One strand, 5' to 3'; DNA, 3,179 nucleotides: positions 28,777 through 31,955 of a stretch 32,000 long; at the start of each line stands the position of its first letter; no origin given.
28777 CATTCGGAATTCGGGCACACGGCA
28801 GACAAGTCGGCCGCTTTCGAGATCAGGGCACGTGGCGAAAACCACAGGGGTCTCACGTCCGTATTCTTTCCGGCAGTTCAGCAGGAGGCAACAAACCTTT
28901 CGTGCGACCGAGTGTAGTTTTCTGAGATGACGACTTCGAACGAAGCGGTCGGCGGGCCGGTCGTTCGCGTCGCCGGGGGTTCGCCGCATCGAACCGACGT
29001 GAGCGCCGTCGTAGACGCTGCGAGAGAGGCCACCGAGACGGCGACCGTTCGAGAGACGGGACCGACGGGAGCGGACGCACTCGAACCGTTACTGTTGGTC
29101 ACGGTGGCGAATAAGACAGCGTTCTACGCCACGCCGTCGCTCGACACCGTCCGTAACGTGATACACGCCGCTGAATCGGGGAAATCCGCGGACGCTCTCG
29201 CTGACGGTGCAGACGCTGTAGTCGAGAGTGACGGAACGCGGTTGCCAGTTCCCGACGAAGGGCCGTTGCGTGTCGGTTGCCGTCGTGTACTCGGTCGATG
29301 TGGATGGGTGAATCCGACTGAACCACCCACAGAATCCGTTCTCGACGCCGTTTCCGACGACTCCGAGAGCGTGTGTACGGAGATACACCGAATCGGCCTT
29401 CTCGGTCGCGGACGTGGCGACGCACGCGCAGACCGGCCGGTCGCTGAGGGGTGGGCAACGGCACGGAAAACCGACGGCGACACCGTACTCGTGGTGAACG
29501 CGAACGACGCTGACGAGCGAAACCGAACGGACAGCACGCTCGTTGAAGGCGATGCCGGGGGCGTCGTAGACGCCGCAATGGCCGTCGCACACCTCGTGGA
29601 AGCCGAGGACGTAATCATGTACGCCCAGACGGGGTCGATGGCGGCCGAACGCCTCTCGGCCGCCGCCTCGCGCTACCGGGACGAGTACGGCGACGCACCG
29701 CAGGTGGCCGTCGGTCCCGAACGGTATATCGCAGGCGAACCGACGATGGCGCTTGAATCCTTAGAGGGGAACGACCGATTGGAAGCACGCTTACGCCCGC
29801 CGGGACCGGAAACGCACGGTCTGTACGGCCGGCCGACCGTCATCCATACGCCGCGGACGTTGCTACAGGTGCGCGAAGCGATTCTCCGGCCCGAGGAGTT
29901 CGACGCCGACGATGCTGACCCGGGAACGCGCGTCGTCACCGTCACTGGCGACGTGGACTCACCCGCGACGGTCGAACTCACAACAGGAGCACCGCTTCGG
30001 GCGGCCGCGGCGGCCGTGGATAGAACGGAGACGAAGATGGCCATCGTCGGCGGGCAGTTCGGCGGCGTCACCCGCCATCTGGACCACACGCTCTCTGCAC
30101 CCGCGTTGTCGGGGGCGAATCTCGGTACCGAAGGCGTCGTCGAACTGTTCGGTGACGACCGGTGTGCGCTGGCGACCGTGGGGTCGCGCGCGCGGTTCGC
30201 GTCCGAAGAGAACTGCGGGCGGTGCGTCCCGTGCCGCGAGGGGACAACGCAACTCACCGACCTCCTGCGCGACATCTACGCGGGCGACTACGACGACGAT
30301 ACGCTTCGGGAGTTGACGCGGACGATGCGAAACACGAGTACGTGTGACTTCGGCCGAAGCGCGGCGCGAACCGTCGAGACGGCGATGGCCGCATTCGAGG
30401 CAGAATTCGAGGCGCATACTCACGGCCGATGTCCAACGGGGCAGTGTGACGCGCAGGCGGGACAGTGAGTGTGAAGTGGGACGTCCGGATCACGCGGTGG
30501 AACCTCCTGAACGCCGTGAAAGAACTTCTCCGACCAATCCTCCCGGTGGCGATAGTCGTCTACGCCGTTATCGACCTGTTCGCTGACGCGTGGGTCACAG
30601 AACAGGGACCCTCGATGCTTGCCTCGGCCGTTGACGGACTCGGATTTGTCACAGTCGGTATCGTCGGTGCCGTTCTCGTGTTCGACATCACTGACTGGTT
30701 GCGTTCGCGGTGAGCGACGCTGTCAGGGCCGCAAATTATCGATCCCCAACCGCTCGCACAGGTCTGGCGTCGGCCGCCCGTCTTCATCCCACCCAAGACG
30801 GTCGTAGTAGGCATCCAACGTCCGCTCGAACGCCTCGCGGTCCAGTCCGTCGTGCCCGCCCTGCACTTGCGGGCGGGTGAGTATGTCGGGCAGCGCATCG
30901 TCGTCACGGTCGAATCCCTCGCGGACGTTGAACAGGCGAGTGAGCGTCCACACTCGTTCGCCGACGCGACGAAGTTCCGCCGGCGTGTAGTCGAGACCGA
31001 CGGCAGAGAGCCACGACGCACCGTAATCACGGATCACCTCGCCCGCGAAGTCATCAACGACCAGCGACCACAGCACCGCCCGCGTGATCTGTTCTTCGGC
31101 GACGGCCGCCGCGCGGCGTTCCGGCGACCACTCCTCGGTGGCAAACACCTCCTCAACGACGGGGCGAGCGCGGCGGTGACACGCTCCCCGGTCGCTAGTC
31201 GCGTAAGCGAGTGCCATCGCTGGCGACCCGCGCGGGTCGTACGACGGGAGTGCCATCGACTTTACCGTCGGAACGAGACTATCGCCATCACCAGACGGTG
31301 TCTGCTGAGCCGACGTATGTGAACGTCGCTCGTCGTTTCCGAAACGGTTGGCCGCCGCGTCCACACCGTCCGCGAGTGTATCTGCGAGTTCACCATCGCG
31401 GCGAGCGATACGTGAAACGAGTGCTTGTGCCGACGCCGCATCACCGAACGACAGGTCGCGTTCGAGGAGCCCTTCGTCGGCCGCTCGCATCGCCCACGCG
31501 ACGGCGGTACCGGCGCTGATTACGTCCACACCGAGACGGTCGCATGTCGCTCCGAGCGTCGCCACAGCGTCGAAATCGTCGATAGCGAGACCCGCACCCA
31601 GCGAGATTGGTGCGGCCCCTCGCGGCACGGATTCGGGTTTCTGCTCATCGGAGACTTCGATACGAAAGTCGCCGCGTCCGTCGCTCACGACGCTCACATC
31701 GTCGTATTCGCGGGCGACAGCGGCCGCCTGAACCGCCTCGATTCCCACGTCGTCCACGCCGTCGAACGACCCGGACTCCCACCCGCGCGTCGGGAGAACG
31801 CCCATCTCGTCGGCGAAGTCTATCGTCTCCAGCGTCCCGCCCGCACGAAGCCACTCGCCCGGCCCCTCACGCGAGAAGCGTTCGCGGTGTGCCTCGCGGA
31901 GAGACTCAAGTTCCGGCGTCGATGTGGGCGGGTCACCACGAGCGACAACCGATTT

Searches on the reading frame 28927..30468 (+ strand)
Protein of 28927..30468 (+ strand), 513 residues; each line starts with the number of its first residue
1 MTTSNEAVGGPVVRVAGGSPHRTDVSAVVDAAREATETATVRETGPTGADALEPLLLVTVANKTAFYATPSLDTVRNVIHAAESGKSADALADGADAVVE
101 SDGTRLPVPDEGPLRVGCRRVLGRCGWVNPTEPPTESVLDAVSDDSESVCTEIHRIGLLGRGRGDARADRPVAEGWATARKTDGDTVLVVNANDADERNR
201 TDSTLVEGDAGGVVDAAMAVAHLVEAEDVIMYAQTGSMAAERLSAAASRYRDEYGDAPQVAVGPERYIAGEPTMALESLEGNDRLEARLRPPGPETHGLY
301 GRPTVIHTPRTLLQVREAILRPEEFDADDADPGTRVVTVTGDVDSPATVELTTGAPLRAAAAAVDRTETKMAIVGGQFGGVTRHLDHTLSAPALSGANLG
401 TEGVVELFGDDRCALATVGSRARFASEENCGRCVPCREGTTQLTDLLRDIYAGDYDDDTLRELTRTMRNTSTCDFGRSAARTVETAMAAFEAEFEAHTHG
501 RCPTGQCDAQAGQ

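Call 36: search_protein_families(library=pfam, proteins=[window:28927-30468:+], max_evalue=0.001)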
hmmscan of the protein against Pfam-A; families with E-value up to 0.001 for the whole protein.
window:28927-30468:+ (513 aa): 2 families
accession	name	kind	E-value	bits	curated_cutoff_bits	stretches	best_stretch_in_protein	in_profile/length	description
PF10589.14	NADH_4Fe-4S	-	1e-22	80.2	23.5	1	421-497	6-85/85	NADH-ubiquinone oxidoreductase-F iron-sulfur binding region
PF01512.22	Complex1_51K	-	2.4e-11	44.2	31.2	1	154-314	2-147/150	Nuo51 FMN-binding domain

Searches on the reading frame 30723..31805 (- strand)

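Call 67: search_protein_families(library=pfam, proteins=[window:30723-31805:-], max_evalue=0.001)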
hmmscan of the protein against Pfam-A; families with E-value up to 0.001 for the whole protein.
window:30723-31805:- (360 aa): 1 family
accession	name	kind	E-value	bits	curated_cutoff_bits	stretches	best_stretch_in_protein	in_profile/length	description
PF01314.23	AFOR_C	-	5.6e-81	273.1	27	1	1-355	35-385/385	Aldehyde ferredoxin oxidoreductase, domains 2 & 3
